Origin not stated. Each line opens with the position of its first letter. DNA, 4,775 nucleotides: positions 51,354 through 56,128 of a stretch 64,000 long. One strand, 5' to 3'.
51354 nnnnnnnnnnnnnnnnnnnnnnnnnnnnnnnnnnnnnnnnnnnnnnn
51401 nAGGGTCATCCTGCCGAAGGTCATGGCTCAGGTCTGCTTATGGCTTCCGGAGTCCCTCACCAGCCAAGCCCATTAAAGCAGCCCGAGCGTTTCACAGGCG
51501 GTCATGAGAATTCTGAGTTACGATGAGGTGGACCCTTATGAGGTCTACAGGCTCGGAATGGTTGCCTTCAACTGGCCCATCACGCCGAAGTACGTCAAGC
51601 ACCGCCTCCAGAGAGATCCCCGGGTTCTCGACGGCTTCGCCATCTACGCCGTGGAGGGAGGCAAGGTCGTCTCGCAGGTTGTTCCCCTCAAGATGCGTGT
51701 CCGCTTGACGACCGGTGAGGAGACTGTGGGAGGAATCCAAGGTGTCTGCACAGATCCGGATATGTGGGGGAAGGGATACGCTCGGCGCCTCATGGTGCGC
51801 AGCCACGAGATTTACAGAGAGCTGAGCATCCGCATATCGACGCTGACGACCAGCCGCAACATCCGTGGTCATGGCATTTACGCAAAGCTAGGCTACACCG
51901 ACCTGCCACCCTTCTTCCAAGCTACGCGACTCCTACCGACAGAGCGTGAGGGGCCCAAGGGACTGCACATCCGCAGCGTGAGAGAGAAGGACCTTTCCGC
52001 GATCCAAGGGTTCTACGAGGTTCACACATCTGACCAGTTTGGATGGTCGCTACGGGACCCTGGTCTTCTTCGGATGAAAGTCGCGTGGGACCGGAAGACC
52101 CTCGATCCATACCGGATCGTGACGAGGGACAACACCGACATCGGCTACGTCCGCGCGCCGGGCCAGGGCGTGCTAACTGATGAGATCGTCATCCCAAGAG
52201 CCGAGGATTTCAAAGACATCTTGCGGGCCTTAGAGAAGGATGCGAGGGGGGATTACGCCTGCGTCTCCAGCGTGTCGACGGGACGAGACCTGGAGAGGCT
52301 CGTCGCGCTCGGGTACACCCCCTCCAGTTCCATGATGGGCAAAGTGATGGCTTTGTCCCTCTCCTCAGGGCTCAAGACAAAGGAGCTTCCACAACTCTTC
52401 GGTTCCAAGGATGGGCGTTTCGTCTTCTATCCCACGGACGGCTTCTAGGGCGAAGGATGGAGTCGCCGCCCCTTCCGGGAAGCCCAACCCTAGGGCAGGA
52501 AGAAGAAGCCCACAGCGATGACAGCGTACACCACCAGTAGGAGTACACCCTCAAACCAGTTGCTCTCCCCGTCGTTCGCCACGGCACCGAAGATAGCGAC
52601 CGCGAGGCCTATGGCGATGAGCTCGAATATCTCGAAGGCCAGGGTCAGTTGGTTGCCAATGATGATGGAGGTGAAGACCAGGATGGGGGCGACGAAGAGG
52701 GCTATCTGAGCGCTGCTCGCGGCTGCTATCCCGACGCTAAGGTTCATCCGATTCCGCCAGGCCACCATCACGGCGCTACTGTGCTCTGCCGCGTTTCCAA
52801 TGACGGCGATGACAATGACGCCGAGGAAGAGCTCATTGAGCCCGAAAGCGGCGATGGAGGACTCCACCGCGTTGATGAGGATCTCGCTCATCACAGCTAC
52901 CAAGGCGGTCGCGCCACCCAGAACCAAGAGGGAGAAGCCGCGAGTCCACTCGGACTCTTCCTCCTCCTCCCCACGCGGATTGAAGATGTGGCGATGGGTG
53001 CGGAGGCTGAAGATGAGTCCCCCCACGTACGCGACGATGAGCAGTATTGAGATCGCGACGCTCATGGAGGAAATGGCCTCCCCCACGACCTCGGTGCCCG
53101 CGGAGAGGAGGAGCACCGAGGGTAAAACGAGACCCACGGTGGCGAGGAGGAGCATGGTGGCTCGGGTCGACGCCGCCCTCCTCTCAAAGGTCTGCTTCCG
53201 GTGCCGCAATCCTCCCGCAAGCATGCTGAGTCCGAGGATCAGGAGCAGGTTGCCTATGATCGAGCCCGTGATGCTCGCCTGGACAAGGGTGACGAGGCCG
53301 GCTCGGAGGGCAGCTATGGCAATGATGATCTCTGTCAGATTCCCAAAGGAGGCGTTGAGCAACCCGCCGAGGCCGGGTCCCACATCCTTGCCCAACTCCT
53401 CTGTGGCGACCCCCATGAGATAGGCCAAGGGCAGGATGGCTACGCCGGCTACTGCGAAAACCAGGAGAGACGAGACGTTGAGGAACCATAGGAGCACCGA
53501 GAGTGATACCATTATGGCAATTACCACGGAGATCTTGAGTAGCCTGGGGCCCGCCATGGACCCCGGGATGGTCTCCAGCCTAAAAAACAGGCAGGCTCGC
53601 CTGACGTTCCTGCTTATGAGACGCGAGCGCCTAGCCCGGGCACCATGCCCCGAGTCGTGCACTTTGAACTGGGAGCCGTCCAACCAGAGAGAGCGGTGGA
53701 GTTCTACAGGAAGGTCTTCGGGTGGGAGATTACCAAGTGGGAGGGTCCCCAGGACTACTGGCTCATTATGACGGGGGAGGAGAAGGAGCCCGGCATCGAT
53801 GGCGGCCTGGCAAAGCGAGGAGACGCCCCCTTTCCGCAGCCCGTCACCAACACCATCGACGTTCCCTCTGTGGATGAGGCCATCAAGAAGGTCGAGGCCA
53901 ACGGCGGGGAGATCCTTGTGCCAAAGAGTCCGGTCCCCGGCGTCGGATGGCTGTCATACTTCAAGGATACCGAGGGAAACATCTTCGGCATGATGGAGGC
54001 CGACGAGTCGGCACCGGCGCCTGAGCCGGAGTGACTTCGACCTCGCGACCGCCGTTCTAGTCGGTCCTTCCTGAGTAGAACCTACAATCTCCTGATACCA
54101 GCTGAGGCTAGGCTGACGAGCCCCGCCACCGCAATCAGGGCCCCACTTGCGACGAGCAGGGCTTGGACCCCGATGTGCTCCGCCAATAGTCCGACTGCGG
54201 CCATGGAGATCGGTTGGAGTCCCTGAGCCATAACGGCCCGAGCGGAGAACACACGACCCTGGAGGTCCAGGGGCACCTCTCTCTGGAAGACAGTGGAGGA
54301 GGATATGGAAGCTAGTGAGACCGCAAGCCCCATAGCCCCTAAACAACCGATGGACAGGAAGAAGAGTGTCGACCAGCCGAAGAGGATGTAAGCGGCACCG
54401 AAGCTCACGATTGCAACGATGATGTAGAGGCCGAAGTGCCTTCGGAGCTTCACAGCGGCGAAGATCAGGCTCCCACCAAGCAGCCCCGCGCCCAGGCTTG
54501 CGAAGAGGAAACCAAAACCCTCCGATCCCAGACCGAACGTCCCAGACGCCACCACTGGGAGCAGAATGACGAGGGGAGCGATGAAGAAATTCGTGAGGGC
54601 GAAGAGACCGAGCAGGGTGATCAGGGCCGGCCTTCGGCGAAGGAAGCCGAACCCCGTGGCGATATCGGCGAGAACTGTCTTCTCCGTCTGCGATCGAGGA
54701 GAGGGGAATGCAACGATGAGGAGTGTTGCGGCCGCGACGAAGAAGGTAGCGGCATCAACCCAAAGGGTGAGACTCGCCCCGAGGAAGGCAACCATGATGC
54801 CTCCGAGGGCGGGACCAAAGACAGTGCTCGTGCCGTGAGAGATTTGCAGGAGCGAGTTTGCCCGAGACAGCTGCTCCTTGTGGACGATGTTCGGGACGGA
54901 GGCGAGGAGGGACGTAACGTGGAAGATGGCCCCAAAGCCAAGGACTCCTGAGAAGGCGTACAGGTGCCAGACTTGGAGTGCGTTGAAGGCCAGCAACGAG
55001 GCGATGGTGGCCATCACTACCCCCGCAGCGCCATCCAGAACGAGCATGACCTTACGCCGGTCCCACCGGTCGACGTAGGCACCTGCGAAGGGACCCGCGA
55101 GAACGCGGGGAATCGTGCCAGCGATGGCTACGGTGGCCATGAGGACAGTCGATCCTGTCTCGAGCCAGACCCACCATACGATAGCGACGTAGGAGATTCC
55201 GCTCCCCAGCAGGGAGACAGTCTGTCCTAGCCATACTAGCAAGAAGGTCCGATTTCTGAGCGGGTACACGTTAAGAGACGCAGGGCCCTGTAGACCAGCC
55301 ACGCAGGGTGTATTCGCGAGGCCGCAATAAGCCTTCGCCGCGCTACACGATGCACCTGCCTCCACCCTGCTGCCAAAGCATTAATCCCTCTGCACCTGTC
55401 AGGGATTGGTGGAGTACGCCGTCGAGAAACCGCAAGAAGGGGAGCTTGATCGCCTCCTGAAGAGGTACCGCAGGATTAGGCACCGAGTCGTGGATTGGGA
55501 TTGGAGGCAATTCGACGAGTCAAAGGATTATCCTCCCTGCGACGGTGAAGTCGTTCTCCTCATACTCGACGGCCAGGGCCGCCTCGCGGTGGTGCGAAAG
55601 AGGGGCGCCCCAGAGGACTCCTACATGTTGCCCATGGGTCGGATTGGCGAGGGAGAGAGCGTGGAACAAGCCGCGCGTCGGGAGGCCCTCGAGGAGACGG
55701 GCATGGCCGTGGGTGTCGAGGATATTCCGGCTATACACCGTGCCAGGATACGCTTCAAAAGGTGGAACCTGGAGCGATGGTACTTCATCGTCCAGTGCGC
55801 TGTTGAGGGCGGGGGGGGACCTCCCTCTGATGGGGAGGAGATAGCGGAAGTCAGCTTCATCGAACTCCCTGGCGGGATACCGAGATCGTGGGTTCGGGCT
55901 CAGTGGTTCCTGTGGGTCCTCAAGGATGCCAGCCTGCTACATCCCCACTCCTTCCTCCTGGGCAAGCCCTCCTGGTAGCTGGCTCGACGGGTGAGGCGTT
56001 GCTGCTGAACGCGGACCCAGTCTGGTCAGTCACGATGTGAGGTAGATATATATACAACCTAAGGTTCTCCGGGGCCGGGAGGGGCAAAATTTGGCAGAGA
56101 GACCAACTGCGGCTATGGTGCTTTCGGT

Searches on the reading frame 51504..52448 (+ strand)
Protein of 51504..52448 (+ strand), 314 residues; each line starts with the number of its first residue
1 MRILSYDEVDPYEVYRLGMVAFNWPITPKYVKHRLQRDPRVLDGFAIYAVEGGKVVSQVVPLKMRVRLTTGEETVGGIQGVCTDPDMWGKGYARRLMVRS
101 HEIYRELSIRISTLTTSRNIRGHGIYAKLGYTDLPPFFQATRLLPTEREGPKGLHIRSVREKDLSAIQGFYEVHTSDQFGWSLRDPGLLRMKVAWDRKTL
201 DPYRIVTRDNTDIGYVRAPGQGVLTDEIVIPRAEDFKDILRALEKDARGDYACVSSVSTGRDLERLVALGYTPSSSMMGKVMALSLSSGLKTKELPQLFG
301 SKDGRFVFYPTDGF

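Call 46: search_protein_families(library=pfam, proteins=[window:51504-52448:+], max_evalue=0.0001)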
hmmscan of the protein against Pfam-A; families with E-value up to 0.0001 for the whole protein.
window:51504-52448:+ (314 aa): 3 families
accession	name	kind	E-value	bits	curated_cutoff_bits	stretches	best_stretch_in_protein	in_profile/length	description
PF13527.13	Acetyltransf_9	-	1.2e-13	51.6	25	1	13-132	12-125/127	Acetyltransferase (GNAT) domain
PF00583.31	Acetyltransf_1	-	4.8e-08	33.7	20.7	1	24-131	16-116/116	Acetyltransferase (GNAT) family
PF13508.13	Acetyltransf_7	-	2.1e-06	28.4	27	1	67-132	21-83/84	Acetyltransferase (GNAT) domain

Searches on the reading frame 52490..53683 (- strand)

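Call 45: search_protein_families(library=pfam, proteins=[window:52490-53683:-], max_evalue=0.0001)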
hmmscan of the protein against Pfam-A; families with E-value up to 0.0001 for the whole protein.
window:52490-53683:- (397 aa): 1 family
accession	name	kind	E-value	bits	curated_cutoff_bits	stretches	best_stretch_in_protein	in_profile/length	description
PF01699.29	Na_Ca_ex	-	1.9e-32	112.8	24.9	2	251-394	2-150/151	Sodium/calcium exchanger protein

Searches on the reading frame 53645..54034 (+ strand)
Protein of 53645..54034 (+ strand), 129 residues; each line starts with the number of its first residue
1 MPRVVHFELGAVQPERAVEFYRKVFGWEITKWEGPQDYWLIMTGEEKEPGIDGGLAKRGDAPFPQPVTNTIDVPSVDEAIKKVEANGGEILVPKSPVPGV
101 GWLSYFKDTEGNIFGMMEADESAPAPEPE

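Call 46: search_protein_families(library=pfam, proteins=[window:53645-54034:+], max_evalue=0.0001)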
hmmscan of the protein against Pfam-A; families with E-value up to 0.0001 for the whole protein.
window:53645-54034:+ (129 aa): 2 families
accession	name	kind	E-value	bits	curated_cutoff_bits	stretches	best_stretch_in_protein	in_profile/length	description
PF00903.31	Glyoxalase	-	2.9e-09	37.8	20.6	1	3-114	1-119/121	Glyoxalase/Bleomycin resistance protein/Dioxygenase superfamily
PF22677.2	Ble-like_N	-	7.1e-05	22.9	24.5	0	3-31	1-29/41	Bleomycin resistance protein-like N-terminal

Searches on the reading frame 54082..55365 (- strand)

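Call 45: search_protein_families(library=pfam, proteins=[window:54082-55365:-], max_evalue=0.0001)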
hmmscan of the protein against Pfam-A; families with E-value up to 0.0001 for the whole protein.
window:54082-55365:- (427 aa): 2 families
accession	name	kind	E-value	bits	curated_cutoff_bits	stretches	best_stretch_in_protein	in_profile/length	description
PF05977.19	MFS_3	-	1e-31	110.4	27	1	34-420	5-392/524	Transmembrane secretion effector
PF07690.21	MFS_1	-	1.4e-27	97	33.4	1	44-381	1-340/347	Major Facilitator Superfamily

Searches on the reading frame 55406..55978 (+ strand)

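Call 46: search_protein_families(library=pfam, proteins=[window:55406-55978:+], max_evalue=0.0001)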
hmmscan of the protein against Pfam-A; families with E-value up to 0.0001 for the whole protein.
window:55406-55978:+ (190 aa): 1 family
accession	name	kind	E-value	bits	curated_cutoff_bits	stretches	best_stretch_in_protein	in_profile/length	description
PF00293.34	NUDIX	-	6.2e-15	55.8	21.1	1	49-153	6-114/134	NUDIX domain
